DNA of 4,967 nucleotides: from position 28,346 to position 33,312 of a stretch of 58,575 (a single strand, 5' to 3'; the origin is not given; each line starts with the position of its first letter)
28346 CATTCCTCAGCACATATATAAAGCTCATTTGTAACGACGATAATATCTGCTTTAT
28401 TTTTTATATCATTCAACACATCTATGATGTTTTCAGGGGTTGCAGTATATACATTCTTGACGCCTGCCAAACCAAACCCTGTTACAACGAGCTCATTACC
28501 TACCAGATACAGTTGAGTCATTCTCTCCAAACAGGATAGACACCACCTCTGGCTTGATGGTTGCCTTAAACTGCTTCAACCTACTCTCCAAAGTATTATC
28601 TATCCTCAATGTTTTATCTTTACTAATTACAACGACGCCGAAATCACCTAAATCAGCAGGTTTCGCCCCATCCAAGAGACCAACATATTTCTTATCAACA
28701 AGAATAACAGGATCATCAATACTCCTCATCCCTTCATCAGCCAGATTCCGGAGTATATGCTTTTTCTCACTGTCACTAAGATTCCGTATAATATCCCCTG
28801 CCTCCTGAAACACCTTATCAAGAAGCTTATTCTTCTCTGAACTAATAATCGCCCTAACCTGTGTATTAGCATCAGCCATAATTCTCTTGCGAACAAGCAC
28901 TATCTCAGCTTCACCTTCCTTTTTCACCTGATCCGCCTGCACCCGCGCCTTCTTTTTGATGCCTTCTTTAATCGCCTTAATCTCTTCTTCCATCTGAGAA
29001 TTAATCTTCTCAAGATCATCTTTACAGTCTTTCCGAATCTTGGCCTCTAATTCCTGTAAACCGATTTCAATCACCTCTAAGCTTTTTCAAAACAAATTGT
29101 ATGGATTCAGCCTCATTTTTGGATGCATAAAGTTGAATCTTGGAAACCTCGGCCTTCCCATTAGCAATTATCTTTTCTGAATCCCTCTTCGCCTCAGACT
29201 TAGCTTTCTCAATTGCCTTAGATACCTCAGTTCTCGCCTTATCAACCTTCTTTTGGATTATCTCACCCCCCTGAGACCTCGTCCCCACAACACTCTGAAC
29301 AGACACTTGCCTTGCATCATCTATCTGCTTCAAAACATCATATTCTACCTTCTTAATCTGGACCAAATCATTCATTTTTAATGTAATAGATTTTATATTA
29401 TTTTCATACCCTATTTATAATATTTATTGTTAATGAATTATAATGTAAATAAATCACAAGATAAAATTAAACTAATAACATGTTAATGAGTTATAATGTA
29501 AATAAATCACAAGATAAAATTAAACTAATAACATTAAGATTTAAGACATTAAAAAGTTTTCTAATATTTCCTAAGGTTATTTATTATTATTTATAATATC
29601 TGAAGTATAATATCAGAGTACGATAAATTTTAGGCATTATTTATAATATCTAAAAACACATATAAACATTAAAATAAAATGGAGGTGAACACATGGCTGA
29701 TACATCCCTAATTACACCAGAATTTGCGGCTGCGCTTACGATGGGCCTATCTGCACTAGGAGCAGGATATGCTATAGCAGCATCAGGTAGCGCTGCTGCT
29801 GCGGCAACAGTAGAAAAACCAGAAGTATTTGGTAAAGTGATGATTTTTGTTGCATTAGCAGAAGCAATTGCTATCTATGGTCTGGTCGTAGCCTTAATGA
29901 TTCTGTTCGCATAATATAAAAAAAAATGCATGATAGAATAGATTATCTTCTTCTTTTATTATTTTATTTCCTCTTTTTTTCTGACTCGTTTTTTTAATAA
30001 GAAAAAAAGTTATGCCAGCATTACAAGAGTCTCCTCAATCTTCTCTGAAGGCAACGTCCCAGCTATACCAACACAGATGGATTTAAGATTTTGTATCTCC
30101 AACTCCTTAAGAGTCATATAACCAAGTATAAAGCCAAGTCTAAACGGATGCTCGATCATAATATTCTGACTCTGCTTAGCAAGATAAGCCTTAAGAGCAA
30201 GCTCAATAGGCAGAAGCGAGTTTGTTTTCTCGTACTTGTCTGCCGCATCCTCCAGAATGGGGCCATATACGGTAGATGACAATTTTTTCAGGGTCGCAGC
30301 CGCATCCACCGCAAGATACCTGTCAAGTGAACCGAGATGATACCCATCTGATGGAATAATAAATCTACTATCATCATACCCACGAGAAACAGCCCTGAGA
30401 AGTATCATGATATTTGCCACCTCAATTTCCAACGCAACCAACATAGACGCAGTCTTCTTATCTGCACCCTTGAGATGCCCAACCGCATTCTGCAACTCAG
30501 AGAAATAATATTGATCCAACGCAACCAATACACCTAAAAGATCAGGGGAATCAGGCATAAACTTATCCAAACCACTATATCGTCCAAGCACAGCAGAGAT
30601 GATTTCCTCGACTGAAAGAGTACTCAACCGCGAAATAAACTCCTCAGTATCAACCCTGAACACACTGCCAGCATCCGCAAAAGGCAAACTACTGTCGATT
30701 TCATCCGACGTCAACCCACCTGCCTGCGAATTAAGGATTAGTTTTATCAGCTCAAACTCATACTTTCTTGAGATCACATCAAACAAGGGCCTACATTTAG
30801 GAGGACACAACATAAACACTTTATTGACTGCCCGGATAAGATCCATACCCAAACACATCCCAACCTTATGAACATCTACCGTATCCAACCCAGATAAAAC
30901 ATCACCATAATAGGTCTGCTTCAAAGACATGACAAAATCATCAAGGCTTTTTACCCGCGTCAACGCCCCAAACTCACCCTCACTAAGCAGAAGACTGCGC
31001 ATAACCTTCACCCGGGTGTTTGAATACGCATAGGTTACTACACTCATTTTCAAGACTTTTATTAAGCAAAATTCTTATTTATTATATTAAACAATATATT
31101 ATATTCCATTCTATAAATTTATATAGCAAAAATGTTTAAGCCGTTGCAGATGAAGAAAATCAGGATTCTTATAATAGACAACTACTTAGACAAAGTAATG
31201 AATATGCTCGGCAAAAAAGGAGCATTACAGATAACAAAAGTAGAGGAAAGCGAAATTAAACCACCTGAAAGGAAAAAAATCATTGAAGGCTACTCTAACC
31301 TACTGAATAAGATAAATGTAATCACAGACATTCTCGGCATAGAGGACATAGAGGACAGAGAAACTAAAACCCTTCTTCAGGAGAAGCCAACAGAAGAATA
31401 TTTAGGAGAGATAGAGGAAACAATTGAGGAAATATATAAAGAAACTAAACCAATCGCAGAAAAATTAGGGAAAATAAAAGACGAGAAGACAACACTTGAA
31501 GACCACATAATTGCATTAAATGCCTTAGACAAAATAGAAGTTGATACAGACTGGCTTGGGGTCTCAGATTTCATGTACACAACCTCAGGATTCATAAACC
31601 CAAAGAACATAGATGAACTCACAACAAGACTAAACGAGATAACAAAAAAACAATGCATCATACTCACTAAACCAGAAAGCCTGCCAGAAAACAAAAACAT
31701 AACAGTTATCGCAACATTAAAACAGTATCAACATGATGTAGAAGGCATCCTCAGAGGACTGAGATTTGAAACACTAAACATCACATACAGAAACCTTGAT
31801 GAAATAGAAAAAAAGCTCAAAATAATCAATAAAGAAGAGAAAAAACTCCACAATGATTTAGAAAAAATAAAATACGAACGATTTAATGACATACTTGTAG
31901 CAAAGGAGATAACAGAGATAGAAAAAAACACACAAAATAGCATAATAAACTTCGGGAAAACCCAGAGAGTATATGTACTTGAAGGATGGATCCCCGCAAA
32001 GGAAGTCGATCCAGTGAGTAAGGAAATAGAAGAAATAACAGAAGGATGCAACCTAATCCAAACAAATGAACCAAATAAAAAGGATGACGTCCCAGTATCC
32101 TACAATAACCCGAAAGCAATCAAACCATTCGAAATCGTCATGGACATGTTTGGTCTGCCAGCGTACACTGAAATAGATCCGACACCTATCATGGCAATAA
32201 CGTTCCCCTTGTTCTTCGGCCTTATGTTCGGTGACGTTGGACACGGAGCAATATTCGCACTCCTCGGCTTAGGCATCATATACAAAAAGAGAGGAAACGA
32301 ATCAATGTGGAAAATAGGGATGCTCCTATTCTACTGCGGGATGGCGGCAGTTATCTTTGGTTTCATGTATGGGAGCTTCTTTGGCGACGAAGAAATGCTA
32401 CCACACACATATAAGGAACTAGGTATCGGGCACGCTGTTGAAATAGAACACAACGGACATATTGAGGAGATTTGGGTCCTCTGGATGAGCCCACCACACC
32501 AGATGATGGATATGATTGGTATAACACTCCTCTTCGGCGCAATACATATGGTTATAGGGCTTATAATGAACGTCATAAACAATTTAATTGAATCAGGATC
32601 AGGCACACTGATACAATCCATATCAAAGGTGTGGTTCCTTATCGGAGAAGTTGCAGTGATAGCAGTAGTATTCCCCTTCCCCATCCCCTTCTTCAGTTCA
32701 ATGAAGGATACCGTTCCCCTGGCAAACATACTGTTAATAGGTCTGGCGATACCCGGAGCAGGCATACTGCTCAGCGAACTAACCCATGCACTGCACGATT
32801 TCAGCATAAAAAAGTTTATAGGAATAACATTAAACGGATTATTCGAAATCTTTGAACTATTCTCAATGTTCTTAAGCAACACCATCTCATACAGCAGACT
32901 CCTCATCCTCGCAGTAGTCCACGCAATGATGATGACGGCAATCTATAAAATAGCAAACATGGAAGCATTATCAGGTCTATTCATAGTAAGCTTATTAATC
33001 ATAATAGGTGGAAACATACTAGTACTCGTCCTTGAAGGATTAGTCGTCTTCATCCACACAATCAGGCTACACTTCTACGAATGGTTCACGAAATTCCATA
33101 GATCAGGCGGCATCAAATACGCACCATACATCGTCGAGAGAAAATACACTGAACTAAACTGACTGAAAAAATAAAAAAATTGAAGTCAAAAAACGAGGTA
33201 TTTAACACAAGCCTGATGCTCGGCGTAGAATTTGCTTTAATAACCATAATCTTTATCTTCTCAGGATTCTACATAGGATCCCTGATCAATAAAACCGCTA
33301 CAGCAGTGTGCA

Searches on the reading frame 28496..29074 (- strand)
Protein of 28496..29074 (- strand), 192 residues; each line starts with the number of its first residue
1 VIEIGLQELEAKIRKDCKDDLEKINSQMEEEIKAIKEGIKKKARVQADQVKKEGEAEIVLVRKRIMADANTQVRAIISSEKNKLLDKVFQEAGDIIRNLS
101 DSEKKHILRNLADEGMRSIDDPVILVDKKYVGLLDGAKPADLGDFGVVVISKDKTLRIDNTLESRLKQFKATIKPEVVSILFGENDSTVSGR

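Call 68: search_protein_families(library=pfam, proteins=[window:28496-29074:-], max_evalue=0.001)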
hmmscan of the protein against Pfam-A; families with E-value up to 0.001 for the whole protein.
window:28496-29074:- (192 aa): 1 family
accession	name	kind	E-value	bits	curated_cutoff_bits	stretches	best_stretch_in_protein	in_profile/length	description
PF01991.23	vATP-synt_E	-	5.5e-16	59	24.2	2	12-127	1-118/199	ATP synthase (E/31 kDa) subunit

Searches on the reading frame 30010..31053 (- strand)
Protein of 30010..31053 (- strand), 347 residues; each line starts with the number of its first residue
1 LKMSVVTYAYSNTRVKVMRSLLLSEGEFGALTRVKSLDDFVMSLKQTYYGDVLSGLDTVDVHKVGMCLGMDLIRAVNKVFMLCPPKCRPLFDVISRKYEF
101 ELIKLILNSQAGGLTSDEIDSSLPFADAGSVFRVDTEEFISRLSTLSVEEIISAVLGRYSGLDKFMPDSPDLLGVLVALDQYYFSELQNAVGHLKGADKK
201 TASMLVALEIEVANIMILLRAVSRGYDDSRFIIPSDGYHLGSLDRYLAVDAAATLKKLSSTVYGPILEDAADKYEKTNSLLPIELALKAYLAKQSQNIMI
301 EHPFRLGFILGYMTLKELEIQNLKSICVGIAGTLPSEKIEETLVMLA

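Call 67: search_protein_families(library=pfam, proteins=[window:30010-31053:-], max_evalue=0.001)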
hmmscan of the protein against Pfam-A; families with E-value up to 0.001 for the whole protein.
window:30010-31053:- (347 aa): 1 family
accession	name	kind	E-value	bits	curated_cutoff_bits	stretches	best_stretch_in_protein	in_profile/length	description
PF01992.21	vATP-synt_AC39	-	1.7e-50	172.7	29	1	12-341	2-338/339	ATP synthase (C/AC39) subunit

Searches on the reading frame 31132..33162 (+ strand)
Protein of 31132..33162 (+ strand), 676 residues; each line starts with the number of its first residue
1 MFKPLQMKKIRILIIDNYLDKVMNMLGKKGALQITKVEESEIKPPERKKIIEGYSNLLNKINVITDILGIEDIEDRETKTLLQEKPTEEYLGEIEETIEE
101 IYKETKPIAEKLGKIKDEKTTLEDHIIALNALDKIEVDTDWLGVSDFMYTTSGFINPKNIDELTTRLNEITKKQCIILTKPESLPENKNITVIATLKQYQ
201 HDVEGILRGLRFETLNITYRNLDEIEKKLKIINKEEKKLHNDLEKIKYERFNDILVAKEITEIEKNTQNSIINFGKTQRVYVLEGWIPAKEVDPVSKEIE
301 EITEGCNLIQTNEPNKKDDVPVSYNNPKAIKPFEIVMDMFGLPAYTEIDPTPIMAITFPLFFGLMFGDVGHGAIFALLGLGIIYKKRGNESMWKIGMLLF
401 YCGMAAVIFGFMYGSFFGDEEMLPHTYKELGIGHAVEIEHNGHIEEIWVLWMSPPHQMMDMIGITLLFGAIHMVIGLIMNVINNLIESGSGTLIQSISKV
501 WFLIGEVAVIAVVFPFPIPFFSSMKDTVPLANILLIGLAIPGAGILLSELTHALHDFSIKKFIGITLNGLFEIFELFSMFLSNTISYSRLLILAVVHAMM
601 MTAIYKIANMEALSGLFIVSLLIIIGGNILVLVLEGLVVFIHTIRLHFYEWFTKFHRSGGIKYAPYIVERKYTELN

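Call 68: search_protein_families(library=pfam, proteins=[window:31132-33162:+], max_evalue=0.001)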
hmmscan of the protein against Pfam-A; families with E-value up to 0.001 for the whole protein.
window:31132-33162:+ (676 aa): 1 family
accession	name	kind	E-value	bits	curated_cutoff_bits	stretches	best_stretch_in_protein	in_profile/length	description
PF01496.24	V_ATPase_I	-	1.8e-32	112.7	30.7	2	168-418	203-458/815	V-type ATPase 116kDa subunit family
